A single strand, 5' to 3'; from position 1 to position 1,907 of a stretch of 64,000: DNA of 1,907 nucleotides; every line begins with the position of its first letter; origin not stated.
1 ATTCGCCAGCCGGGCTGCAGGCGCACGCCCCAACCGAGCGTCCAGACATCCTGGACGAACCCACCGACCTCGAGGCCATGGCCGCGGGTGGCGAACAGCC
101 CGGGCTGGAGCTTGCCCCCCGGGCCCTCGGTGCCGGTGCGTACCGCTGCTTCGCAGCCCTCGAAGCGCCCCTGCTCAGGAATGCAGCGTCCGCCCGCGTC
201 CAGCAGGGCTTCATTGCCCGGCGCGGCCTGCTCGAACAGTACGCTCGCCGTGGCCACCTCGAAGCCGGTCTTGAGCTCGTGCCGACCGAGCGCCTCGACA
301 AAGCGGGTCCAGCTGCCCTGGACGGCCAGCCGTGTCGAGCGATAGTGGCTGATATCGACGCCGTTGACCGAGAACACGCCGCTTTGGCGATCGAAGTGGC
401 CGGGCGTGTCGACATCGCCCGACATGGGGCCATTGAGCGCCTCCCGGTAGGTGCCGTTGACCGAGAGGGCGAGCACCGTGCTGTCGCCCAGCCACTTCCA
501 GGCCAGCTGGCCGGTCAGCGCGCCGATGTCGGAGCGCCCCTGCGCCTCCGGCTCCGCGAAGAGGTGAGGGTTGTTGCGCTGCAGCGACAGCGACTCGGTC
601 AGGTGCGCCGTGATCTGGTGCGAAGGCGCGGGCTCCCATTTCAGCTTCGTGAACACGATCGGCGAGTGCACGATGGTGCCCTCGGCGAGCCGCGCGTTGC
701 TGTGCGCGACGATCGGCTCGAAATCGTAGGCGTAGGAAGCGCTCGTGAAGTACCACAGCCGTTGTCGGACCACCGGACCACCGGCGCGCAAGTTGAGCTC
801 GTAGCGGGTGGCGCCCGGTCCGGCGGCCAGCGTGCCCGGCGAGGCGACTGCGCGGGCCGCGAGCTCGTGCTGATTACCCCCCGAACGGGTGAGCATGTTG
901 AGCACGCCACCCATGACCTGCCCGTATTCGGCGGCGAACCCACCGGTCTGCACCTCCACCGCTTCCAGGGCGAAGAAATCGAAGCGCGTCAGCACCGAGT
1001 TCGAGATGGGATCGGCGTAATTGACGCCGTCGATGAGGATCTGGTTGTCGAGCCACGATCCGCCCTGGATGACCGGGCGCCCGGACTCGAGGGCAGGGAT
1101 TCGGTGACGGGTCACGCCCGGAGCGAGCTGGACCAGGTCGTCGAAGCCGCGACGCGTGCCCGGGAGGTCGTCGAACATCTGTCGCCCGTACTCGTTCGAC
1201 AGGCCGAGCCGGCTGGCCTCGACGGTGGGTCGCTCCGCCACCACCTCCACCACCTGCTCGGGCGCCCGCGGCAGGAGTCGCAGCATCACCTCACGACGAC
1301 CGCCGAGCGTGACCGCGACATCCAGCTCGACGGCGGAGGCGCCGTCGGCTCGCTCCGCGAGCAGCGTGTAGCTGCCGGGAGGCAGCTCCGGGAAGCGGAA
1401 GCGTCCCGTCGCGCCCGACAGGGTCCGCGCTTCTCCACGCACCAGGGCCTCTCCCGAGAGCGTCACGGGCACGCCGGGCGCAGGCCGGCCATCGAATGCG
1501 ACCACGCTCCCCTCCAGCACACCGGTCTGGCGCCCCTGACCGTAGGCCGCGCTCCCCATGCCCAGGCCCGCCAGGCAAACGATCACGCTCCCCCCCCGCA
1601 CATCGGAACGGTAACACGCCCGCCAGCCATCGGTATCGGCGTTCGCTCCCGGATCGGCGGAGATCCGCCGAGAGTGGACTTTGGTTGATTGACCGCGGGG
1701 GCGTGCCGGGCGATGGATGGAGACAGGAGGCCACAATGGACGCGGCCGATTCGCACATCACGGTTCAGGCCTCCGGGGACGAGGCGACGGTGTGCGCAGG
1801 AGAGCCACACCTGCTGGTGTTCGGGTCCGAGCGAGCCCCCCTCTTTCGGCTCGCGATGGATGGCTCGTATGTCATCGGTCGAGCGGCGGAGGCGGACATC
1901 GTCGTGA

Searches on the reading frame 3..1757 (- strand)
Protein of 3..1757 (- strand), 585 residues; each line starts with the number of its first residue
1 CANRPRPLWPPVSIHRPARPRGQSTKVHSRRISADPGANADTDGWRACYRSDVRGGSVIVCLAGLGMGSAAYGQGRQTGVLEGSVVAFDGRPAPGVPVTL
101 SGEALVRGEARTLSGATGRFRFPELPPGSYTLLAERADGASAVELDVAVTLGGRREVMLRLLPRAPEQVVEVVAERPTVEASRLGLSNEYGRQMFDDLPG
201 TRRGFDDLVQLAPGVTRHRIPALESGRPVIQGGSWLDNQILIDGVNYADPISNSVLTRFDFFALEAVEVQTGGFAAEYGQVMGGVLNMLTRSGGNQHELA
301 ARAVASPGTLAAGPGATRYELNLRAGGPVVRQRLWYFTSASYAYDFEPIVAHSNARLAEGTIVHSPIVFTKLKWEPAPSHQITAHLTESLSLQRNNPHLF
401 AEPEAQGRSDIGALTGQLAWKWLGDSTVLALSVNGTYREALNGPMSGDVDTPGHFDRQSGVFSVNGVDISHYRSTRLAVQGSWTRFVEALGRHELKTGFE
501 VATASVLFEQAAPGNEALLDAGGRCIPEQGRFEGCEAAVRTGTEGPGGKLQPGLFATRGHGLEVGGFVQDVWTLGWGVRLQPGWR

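Call 58: search_protein_families(library=pfam, proteins=[window:3-1757:-], max_evalue=0.001)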
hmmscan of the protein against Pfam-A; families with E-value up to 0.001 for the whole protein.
window:3-1757:- (585 aa): 2 families
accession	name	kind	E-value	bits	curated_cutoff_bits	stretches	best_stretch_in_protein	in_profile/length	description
PF13620.12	CarboxypepD_reg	-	1.5e-11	44.9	32.3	1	81-159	2-79/82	Carboxypeptidase regulatory-like domain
PF07715.20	Plug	-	1.7e-07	32.2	23.9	1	203-285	23-107/107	TonB-dependent Receptor Plug Domain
